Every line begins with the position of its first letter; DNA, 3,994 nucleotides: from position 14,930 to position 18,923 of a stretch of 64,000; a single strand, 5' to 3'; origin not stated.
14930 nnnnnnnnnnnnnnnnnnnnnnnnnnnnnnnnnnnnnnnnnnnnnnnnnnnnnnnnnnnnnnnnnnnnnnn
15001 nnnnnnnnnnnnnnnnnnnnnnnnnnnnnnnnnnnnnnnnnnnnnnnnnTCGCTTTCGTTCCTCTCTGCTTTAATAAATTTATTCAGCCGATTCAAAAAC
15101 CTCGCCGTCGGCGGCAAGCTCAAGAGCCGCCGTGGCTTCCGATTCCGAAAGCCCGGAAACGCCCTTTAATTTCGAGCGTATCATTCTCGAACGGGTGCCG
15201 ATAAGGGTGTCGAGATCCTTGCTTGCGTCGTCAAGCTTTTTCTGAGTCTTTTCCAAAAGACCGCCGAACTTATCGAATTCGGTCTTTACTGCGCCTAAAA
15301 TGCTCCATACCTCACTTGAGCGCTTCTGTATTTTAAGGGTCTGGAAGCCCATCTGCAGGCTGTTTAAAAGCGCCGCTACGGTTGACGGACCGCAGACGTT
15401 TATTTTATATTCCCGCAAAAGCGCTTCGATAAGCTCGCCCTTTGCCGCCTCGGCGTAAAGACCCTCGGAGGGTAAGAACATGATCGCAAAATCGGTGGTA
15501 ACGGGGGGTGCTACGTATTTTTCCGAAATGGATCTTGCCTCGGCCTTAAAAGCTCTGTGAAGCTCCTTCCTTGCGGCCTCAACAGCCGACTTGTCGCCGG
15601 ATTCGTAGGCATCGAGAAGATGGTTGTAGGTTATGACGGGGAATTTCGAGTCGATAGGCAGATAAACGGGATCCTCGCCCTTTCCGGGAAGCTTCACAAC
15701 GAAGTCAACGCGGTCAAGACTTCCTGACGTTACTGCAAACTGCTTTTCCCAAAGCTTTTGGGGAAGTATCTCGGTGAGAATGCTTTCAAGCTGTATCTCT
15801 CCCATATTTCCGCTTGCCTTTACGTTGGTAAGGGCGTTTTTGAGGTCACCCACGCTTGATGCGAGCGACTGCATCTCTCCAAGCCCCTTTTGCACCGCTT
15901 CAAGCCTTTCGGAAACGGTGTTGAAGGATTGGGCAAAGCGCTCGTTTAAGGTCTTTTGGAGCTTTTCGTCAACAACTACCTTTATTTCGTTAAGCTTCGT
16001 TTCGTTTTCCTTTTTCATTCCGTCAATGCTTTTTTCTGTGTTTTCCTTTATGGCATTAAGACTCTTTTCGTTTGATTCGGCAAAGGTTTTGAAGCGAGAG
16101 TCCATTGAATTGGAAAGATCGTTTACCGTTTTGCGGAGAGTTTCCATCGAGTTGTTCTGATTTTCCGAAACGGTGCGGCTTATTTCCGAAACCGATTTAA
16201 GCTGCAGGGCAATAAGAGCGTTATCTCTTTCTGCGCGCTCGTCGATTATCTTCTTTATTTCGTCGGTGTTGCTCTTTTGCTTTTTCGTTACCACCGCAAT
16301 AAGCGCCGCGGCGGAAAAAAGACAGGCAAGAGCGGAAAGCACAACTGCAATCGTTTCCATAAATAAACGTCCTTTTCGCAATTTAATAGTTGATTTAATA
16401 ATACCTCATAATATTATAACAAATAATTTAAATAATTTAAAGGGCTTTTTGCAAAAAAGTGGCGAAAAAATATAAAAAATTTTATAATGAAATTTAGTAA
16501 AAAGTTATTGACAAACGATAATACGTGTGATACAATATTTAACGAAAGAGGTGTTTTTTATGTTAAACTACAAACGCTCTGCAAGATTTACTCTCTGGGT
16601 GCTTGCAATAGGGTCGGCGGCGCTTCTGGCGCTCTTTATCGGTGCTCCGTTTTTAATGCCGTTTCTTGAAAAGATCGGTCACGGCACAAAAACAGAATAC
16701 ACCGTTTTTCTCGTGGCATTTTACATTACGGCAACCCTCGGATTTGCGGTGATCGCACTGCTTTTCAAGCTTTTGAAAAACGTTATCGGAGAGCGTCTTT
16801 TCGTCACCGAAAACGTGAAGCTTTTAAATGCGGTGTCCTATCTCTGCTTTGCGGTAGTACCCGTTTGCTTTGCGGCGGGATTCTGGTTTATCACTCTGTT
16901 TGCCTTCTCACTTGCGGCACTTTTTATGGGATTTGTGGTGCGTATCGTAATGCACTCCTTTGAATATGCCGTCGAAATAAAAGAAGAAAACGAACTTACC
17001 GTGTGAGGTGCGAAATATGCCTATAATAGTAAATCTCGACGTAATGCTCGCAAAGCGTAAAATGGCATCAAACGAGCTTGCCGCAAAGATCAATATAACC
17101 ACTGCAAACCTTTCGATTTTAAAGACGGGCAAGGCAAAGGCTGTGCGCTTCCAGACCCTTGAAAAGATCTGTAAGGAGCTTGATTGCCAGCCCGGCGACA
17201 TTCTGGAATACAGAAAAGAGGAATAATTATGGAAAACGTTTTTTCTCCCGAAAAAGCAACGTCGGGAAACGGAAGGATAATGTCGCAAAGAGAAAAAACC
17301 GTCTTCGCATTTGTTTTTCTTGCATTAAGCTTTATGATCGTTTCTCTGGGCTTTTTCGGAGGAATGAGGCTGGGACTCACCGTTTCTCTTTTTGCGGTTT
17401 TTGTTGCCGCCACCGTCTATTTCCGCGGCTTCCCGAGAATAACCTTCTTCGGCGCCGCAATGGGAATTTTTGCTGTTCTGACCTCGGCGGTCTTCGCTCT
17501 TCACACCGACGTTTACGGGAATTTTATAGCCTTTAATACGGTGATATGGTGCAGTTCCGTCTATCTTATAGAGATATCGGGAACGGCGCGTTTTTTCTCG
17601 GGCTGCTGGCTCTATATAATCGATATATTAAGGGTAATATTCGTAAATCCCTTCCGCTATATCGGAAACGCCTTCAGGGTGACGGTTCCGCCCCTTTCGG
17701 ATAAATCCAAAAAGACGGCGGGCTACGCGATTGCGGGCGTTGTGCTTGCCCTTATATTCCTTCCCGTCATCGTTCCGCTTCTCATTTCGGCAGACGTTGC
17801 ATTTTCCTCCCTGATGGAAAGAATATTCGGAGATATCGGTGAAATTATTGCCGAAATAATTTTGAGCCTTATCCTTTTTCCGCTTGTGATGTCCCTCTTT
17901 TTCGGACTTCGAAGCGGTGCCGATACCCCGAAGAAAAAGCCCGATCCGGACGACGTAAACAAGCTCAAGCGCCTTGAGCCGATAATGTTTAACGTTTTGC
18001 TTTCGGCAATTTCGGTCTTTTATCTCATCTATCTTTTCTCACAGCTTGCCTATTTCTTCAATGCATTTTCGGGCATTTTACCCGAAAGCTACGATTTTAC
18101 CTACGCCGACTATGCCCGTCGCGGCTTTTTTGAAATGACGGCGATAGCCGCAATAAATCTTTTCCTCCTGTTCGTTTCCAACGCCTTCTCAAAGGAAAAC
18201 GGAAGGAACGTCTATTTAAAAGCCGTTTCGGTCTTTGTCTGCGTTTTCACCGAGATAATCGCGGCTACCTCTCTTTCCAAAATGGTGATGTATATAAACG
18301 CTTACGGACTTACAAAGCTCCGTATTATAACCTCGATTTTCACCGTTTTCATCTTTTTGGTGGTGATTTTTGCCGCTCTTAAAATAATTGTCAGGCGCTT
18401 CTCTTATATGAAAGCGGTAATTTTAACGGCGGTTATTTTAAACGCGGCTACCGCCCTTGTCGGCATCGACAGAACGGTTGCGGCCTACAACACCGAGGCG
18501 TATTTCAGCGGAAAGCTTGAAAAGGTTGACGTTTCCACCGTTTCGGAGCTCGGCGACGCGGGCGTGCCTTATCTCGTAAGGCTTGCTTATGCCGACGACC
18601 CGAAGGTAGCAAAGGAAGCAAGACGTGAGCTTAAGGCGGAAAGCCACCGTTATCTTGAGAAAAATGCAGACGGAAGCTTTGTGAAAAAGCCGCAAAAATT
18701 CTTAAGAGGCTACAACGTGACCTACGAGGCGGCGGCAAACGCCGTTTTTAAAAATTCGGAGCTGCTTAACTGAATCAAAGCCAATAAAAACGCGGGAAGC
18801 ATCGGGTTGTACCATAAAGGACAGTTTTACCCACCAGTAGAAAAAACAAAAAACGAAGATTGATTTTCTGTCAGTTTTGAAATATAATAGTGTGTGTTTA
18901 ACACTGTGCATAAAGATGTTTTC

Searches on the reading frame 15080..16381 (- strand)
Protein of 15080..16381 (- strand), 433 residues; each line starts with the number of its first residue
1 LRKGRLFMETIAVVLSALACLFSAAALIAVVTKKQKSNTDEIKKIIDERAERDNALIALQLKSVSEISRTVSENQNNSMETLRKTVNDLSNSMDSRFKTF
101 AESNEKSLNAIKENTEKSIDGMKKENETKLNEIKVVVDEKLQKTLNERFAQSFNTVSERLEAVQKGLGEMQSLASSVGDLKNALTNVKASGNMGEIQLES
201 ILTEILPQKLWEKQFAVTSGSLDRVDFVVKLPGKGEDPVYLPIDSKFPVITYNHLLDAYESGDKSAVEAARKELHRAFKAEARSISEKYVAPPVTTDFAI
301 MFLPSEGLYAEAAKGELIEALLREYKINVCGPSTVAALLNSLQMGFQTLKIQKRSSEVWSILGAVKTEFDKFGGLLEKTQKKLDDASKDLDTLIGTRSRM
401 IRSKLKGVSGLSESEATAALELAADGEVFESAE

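Call 21: search_protein_families(library=pfam, proteins=[window:15080-16381:-], max_evalue=0.0001)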
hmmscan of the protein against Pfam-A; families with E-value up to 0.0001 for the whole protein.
window:15080-16381:- (433 aa): 2 families
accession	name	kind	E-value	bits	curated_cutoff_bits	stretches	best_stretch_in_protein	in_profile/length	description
PF02646.22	RmuC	-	1.6e-72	244.5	26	1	129-415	2-288/291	RmuC family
PF04513.17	Baculo_PEP_C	-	6.6e-07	29.9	38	0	124-189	41-106/140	Baculovirus polyhedron envelope protein, PEP, C terminus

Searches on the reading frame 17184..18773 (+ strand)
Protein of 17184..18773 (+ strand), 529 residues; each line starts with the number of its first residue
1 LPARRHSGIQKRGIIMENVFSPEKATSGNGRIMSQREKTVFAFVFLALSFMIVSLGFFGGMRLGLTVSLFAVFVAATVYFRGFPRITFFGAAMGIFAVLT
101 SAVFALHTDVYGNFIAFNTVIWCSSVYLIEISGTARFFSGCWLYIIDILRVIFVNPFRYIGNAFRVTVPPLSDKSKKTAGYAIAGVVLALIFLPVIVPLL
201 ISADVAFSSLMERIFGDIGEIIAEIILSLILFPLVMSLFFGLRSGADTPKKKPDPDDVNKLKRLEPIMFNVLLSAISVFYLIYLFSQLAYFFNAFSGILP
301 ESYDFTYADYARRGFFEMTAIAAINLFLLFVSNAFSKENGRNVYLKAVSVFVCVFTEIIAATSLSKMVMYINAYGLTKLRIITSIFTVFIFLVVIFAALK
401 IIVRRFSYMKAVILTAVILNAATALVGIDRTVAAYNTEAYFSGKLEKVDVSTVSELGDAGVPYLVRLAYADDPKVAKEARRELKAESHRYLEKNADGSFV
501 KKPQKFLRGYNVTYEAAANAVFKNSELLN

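Call 21: search_protein_families(library=pfam, proteins=[window:17184-18773:+], max_evalue=0.0001)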
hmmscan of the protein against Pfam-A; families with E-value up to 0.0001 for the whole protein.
window:17184-18773:+ (529 aa): 1 family
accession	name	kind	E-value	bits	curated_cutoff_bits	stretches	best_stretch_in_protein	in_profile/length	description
PF13687.11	DUF4153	-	1.6e-64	218.8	27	1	95-467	2-373/373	Domain of unknown function (DUF4153)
